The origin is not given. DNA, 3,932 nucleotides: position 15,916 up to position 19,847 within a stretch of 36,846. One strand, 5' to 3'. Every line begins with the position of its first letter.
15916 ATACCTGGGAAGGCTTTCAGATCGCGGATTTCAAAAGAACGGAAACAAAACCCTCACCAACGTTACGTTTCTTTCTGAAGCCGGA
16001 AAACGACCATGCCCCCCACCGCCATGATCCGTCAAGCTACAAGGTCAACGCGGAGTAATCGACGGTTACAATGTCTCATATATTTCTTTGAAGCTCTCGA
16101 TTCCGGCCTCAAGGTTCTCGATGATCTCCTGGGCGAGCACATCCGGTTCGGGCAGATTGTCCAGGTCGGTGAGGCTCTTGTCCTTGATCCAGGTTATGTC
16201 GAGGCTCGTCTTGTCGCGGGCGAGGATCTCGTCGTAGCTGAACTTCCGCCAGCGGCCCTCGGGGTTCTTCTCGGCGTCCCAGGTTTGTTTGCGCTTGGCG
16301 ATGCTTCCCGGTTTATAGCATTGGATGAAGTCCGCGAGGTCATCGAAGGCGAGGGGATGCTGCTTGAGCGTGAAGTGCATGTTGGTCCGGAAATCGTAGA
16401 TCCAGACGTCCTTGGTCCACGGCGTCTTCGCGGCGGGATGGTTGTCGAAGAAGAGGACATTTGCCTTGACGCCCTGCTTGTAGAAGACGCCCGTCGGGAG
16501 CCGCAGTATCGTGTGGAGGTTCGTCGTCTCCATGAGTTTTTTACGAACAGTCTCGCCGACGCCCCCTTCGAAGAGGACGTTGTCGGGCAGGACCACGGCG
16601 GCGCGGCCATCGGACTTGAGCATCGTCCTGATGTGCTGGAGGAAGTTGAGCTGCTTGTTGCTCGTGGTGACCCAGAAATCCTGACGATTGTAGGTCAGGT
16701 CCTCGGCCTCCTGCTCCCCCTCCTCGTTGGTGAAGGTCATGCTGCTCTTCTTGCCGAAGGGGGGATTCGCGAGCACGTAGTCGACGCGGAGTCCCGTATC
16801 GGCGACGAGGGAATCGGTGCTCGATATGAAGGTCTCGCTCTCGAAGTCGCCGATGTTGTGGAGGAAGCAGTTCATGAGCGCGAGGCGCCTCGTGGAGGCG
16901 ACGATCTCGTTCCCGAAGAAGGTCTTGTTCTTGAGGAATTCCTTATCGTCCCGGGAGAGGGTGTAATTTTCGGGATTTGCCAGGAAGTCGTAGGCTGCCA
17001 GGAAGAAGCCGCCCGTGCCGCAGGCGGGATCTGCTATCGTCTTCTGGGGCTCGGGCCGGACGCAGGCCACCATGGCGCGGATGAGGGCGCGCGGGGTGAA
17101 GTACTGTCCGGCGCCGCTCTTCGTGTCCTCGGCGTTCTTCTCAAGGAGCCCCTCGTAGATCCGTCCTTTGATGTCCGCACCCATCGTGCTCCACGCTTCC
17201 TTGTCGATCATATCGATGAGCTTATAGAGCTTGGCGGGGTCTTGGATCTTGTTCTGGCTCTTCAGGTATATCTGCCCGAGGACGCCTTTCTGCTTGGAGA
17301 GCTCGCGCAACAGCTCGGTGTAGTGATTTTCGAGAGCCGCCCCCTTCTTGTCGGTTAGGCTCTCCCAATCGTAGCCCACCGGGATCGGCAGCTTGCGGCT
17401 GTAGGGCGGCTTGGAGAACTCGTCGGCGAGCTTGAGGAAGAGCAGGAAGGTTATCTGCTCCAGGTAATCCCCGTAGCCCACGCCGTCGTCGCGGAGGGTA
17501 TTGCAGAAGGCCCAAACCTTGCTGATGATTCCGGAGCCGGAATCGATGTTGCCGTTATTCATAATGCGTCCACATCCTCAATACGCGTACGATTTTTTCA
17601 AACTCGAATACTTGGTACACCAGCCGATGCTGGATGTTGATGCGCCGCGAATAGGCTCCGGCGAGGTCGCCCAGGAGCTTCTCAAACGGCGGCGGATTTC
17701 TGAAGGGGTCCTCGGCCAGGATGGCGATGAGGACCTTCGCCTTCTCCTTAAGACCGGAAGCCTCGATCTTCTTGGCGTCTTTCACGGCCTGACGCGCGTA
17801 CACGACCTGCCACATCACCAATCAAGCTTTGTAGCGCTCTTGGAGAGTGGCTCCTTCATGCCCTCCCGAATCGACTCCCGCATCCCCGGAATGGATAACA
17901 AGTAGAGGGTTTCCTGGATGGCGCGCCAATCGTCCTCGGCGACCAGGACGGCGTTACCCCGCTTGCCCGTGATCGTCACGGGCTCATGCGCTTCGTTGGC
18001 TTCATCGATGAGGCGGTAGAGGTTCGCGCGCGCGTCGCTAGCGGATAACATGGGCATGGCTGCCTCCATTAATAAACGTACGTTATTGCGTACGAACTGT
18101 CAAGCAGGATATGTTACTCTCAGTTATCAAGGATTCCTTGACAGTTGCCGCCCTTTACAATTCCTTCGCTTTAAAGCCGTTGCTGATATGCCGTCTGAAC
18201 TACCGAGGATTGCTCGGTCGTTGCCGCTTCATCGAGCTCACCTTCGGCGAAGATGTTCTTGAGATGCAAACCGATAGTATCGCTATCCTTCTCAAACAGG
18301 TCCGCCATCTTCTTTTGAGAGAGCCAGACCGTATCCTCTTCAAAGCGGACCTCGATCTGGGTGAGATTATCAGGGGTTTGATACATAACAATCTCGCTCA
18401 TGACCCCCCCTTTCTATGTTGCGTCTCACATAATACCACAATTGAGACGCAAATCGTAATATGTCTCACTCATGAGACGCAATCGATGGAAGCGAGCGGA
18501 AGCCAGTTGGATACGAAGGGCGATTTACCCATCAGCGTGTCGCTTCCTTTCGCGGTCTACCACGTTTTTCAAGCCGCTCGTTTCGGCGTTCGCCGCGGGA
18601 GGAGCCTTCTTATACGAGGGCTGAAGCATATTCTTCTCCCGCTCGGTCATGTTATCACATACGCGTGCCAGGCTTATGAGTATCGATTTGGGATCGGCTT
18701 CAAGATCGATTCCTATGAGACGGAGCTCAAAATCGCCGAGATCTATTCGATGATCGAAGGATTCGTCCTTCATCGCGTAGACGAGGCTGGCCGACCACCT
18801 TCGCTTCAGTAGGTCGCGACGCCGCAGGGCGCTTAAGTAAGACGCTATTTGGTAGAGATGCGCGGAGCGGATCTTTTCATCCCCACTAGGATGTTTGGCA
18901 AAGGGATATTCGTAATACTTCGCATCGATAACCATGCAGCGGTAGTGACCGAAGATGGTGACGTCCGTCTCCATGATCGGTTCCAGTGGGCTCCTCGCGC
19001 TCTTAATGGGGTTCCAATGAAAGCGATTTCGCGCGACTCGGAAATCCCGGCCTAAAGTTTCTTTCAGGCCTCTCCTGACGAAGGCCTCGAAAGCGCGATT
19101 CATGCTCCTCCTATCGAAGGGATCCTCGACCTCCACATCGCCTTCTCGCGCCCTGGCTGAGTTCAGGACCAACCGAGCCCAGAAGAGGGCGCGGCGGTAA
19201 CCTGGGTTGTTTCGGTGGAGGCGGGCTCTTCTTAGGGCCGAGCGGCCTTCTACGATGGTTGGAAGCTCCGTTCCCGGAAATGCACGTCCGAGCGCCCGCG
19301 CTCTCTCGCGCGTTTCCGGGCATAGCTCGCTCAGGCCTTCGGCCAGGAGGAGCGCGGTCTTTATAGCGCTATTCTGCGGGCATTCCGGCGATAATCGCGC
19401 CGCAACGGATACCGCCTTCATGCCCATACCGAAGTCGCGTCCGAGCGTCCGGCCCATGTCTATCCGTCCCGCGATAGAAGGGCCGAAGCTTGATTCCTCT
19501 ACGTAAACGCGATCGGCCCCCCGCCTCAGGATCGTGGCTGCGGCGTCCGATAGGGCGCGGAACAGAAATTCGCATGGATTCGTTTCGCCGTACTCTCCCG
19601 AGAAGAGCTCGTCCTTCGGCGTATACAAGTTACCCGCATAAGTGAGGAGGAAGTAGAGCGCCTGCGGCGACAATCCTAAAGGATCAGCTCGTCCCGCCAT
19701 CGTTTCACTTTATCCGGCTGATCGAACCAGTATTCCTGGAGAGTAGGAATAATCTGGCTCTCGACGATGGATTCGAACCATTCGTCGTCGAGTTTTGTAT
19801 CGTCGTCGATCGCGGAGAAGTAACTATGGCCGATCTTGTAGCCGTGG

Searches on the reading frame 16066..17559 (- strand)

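Call 49: search_protein_families(library=pfam, proteins=[window:16066-17559:-], max_evalue=0.00001)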
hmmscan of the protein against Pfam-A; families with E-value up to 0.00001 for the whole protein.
window:16066-17559:- (497 aa): 4 families
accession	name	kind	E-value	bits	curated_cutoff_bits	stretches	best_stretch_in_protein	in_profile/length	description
PF02384.22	N6_Mtase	-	1.5e-68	231.9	20.4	1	128-418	3-275/311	N-6 DNA Methylase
PF12161.14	HsdM_N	-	1.3e-13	52.1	24.5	1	13-118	3-135/135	HsdM N-terminal domain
PF01170.24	UPF0020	-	1.4e-06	28.6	22.3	0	159-273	16-136/197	RMKL-like, methyltransferase domain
PF07669.17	Eco57I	-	1.6e-06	28.8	25.3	1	255-357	71-169/171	Eco57I restriction-modification methylase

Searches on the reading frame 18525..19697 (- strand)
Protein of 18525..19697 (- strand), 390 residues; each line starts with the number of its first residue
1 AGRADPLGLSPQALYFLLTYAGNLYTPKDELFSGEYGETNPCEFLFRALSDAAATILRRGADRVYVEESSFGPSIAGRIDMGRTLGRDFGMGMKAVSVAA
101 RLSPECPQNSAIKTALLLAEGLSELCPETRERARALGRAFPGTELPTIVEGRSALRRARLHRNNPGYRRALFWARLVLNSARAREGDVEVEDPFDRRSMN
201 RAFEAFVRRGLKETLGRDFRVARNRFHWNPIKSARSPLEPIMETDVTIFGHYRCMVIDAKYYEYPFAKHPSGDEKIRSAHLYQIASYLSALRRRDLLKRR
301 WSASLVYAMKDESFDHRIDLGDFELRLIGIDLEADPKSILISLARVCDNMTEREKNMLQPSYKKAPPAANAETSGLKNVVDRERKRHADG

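Call 49: search_protein_families(library=pfam, proteins=[window:18525-19697:-], max_evalue=0.00001)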
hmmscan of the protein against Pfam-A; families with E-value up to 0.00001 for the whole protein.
window:18525-19697:- (390 aa): 1 family
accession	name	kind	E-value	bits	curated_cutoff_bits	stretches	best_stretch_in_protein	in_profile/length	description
PF10117.15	McrBC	-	2.8e-19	69.7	23.9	1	12-294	32-310/318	McrBC 5-methylcytosine restriction system component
